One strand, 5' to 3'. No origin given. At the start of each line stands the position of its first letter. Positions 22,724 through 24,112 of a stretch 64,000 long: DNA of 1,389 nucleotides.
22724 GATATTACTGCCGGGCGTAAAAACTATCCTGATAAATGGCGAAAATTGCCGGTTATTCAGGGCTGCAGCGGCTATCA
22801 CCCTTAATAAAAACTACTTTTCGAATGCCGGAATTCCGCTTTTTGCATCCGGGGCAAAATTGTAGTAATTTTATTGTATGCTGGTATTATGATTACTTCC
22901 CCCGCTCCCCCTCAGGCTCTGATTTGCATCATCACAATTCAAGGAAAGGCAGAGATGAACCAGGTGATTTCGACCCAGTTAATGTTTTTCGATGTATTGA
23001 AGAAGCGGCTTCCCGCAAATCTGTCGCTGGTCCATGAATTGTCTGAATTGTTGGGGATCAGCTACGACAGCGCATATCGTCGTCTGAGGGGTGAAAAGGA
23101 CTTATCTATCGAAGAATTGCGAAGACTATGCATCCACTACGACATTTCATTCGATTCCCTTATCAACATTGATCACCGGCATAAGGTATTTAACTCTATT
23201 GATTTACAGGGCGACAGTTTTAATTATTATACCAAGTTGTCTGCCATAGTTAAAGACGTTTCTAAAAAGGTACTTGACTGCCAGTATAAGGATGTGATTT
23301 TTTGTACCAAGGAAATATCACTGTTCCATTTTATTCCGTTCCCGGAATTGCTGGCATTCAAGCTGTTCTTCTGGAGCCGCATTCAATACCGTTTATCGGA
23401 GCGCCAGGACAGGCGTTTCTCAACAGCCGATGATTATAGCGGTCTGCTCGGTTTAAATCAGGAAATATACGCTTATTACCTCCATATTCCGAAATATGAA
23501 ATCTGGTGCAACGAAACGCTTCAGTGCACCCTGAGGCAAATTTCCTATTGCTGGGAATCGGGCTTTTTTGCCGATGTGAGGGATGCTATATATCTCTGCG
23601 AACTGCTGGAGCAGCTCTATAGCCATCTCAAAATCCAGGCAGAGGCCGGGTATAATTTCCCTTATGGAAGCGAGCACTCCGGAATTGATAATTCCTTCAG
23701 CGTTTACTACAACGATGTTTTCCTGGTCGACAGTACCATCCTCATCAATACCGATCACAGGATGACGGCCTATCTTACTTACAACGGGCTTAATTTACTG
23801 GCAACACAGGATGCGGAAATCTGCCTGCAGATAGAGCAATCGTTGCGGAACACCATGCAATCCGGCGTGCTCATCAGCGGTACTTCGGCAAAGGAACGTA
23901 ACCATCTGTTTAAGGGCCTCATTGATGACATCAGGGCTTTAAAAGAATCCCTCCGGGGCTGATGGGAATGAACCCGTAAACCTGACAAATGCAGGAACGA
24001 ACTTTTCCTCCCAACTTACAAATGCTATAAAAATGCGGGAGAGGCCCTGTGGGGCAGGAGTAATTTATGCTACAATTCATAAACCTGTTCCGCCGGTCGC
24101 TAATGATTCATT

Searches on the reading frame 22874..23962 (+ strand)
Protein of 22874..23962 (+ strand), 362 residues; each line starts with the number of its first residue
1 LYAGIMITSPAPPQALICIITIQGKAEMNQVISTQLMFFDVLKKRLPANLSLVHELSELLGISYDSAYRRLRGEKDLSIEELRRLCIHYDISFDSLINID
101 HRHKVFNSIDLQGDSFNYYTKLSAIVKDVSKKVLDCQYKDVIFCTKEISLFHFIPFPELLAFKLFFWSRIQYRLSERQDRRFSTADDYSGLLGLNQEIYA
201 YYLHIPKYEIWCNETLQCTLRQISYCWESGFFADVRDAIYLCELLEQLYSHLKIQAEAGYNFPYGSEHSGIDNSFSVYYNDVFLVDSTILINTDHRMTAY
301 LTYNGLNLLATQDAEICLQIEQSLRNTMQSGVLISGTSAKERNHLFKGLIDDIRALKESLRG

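Call 3: search_protein_families(library=pfam, proteins=[window:22874-23962:+], max_evalue=0.01)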
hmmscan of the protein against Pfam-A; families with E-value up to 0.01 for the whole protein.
window:22874-23962:+ (362 aa): 4 families
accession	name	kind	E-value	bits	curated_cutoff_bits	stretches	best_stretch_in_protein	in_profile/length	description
PF01381.28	HTH_3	-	2.6e-05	24.6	23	1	43-95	3-54/55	Helix-turn-helix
PF08667.16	BetR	-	0.00022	21.8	21.6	1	54-98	26-70/148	BetR domain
PF00307.36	CH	-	0.0013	19.3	26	1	211-252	10-48/109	Calponin homology (CH) domain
PF13443.12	HTH_26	-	0.0031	18.2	22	0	55-97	15-58/63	Cro/C1-type HTH DNA-binding domain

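Call 4: search_protein_families(library=padloc, proteins=[window:22874-23962:+], max_evalue=0.01)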
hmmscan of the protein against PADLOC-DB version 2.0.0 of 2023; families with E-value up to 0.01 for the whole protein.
window:22874-23962:+ (362 aa): 1 family
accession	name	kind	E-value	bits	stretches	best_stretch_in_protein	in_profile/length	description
PDLC04775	PDC-M69A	-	0.0082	14.6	0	54-105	24-75/113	-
